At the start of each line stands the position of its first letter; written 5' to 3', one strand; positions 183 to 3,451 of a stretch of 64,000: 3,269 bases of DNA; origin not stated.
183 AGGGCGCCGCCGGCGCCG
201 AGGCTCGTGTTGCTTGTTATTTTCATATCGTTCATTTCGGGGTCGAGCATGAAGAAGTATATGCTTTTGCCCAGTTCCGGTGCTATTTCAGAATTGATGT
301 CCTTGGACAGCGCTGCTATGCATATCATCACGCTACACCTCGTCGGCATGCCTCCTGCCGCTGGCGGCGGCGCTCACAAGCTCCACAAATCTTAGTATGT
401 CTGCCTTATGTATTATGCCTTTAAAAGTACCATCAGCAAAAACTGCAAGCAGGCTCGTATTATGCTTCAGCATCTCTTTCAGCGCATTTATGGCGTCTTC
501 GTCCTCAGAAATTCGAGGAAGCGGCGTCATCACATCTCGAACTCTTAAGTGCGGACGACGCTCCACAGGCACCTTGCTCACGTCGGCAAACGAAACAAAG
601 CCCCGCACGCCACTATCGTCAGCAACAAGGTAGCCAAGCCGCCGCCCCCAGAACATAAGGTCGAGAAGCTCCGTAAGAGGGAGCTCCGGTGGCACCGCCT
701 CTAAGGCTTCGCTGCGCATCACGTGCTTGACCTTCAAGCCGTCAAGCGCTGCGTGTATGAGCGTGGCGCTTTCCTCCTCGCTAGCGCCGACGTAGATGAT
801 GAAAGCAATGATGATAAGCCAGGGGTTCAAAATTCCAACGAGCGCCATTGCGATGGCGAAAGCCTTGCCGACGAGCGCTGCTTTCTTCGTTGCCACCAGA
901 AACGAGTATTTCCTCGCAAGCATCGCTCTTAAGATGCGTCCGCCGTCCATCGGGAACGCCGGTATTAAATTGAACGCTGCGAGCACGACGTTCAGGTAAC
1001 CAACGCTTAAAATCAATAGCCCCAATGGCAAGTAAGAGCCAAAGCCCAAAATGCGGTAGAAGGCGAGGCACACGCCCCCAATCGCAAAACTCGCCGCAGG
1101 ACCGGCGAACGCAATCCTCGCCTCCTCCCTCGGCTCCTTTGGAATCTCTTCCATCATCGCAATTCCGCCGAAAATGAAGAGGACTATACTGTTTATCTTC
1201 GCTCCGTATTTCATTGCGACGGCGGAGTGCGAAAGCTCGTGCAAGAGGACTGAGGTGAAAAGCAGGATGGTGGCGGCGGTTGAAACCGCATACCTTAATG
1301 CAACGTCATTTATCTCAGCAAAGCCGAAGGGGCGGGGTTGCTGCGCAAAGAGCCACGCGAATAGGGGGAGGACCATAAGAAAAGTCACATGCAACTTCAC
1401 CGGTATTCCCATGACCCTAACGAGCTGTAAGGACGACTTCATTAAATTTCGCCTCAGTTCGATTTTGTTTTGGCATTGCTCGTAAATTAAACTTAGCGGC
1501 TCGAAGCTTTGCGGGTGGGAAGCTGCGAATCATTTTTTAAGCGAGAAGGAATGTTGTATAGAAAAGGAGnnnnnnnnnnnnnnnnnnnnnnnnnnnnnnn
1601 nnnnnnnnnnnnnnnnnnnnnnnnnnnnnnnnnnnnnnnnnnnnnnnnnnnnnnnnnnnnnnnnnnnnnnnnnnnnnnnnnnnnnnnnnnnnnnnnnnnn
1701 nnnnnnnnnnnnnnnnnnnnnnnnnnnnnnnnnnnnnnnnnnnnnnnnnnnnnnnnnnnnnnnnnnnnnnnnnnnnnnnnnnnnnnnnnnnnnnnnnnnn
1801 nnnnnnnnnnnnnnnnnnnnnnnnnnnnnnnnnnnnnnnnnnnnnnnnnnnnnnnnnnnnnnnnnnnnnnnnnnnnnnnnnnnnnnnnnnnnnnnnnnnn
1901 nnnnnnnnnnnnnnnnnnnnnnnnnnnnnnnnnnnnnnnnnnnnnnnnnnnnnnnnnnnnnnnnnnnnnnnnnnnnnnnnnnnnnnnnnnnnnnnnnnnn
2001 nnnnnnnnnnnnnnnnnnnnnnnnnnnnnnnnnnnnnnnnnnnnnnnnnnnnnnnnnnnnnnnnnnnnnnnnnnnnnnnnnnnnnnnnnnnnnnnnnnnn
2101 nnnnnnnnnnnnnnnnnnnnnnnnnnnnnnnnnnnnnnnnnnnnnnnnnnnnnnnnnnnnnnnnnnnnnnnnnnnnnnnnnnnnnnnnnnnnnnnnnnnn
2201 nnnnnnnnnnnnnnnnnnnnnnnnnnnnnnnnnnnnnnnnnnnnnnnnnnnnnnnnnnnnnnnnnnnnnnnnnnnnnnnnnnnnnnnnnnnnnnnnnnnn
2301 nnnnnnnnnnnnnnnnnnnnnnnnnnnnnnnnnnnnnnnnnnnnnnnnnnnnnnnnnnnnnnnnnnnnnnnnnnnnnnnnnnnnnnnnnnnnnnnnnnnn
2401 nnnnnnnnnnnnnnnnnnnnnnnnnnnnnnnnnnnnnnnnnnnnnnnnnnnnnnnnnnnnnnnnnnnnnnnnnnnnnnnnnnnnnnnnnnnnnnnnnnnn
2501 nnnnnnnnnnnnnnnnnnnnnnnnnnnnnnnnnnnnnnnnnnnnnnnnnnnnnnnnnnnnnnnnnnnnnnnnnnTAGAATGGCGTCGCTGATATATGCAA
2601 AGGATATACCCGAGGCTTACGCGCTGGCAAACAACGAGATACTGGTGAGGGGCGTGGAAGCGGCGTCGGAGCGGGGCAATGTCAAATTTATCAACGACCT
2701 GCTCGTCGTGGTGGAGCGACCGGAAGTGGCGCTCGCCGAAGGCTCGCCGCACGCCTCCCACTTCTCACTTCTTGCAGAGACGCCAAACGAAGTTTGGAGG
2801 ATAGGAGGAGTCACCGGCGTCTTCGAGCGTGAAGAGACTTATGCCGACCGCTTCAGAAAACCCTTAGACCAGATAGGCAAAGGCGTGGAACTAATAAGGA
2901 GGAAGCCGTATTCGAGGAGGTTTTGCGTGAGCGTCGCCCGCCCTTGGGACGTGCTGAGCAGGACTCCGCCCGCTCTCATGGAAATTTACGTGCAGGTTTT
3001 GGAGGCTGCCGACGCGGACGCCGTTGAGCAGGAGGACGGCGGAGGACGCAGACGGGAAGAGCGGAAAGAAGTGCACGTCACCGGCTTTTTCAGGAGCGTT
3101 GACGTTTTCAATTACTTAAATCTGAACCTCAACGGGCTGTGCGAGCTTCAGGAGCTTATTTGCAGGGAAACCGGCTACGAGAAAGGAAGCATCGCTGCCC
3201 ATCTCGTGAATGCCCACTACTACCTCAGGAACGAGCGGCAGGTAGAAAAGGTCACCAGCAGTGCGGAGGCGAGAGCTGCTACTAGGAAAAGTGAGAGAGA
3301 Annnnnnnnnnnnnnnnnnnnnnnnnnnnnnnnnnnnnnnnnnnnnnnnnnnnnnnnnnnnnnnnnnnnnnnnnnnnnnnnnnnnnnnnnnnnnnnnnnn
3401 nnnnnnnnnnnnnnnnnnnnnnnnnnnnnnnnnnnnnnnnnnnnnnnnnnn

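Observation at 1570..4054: Fused tandem thymidylate-synthase-fold pseudo-dimer with one catalytic Cys, translationally coupled to a PurM-like ATP-dependent enzyme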

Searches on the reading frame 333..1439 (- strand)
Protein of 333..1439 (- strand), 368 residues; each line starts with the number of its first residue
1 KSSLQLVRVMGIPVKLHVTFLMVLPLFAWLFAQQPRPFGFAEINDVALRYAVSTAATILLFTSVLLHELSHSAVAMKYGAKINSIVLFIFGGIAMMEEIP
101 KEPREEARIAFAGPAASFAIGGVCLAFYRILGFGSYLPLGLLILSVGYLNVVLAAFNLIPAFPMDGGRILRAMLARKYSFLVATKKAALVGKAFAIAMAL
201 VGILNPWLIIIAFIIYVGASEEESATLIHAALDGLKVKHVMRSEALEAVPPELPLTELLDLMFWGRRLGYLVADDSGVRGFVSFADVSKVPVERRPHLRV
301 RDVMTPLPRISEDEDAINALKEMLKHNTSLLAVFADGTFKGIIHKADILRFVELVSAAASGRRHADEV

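Call 29: search_protein_families(library=pfam, proteins=[window:333-1439:-], max_evalue=0.00001)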
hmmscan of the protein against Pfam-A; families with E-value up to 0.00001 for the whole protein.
window:333-1439:- (368 aa): 2 families
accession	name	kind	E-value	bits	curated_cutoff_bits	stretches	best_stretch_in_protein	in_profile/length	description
PF02163.28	Peptidase_M50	-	5.3e-20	72.2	27.2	2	56-128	2-100/221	Peptidase family M50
PF00571.33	CBS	-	4.1e-14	53.1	24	1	300-352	1-55/57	CBS domain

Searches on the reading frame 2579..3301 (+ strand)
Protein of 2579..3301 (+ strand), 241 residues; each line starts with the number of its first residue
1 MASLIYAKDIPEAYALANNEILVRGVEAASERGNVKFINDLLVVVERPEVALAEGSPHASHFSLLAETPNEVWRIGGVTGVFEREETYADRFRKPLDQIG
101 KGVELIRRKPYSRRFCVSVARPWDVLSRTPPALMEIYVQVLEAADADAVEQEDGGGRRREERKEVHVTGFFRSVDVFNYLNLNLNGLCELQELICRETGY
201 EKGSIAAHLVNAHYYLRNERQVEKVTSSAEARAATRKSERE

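Call 3: search_protein_families(library=pfam, proteins=[window:2579-3301:+], max_evalue=1)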
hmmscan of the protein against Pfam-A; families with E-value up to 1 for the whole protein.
window:2579-3301:+ (241 aa): 1 family
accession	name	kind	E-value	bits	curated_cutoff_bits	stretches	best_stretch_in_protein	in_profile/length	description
PF00303.24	Thymidylat_synt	-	7.1e-11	42.2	24.3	1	75-227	90-223/266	Thymidylate synthase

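Call 4: search_protein_families(library=ncbifam, proteins=[window:2579-3301:+], max_evalue=1)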
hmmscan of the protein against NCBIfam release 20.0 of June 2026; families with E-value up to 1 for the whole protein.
window:2579-3301:+ (241 aa): 8 families
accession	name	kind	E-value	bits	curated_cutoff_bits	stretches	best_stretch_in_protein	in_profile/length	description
TIGR03283.1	thy_syn_methano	equivalog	9.9e-15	54.6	174.55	2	163-219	142-198/201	thymidylate synthase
TIGR03284.1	thym_sym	equivalog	1e-07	31.5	108.35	2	87-129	132-174/296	thymidylate synthase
NF002496.0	PRK01827.1-2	equivalog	1.5e-07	30.8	325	2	76-138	145-208/318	thymidylate synthase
NF002497.0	PRK01827.1-3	equivalog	4.5e-07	29.5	327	1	74-225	89-219/264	thymidylate synthase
NF002495.0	PRK01827.1-1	equivalog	0.0075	15.8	327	1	158-225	164-231/279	thymidylate synthase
NF002498.0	PRK01827.1-4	equivalog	0.0085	15.4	427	1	164-218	172-226/283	thymidylate synthase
NF010393.0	PRK13821.1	equivalog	0.01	14.9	576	1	160-216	202-258/323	thymidylate synthase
NF002499.0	PRK01827.1-5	equivalog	0.016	14.5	405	1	67-119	82-132/264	thymidylate synthase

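Call 60: predict_structure(alignment_id=A2)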
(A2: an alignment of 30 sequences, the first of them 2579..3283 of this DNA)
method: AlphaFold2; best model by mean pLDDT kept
length: 235 residues; sequences in the alignment: 30
mean_pLDDT: 91.3   pTM: 0.89
mean pLDDT of the five models: 91.3, 89.7, 88.9, 88.8, 86.8
residues with pLDDT >= 90: 189; 70-90: 24; 50-70: 21; < 50: 1
segments of 3 or more residues with pLDDT < 50: none
pLDDT, mean of each block of 10 residues (from residue 1): 95 97 98 97 96 90 81 93 93 96 90 89 94 97 75 68 95 97 97 96 98 98 89 56
secondary structure, 60 per line:
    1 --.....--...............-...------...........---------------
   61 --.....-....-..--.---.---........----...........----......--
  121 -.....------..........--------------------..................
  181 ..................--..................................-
elements in order: E3-7 H10-24 E26-28 E35-45 H63-67 H69-72 H88-93 H98-108 E113-118 H122-126 E133-142 E163-175 H176-198 E201-215 H216-234

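Call 62: fold_search(model_id=the predicted structure, library=pdb)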
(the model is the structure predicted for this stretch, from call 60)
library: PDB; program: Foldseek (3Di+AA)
matches with E <= 10: 619; with E <= 0.001: 396
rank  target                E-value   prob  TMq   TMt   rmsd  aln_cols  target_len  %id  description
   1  9iqc                  4.5e-11  1.00  0.70  0.71   5.3       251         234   18  Monooxygenase dependent on riboflavin with dCMP and FAD (released 2025-07-16)
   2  9iqu                  6.5e-11  1.00  0.70  0.75   4.9       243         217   19  phage HY126 dCMP hydroxylase-AfhB with sustrate dCMP (released 2025-07-16)
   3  7cc8_A                1.5e-10  1.00  0.61  0.49   7.6       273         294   16  Crystal structure of White Spot Syndrome Virus Thymidylate Synthase - Apo form (released 2020-11-25)
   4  4xsc_C                1.6e-10  1.00  0.62  0.56   6.2       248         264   17  Complex structure of thymidylate synthase from varicella zoster virus with a phosphorylated BVDU (released 2015-12-16)
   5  4xsc_A                2.7e-10  1.00  0.65  0.58   5.8       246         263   17  Complex structure of thymidylate synthase from varicella zoster virus with a phosphorylated BVDU (released 2015-12-16)
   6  4xse_A                2.9e-10  1.00  0.59  0.50   8.7       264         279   16  Complex structure of thymidylate synthase from varicella zoster virus (released 2015-12-16)
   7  6auj_B                3.5e-10  1.00  0.60  0.55   6.2       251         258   18  Crystal structure of thymidylate synthase from Elizabethkingia anophelis NUHP1 (released 2017-09-27)
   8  6auj_A                3.9e-10  1.00  0.59  0.57   5.8       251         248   19  Crystal structure of thymidylate synthase from Elizabethkingia anophelis NUHP1 (released 2017-09-27)
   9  5h3a_A                4.2e-10  1.00  0.61  0.52   7.0       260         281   16  Structural analysis of KSHV thymidylate synthase (released 2017-01-18)
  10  5by6_A                4.2e-10  1.00  0.61  0.52   6.9       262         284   16  Crystal structure of Trichinella spiralis thymidylate synthase complexed with dUMP (released 2015-06-17)
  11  7cc8_B                4.5e-10  1.00  0.62  0.54   5.6       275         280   17  Crystal structure of White Spot Syndrome Virus Thymidylate Synthase - Apo form (released 2020-11-25)
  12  4xsd_C                4.5e-10  1.00  0.59  0.54   7.4       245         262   18  Complex structure of thymidylate synthase from varicella zoster virus with a dUMP (released 2015-12-16)
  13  5jnh_A                5.4e-10  1.00  0.70  0.53   4.8       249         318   15  Crystal Structure of cytidine monophosphate hydroxymethylase MilA (released 2017-01-25)
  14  4xsc_B                5.4e-10  1.00  0.60  0.50   7.1       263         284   15  Complex structure of thymidylate synthase from varicella zoster virus with a phosphorylated BVDU (released 2015-12-16)
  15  5x5d_D                6.9e-10  1.00  0.62  0.52   5.0       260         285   17  Human thymidylate synthase bound with dUMP (released 2017-06-28)
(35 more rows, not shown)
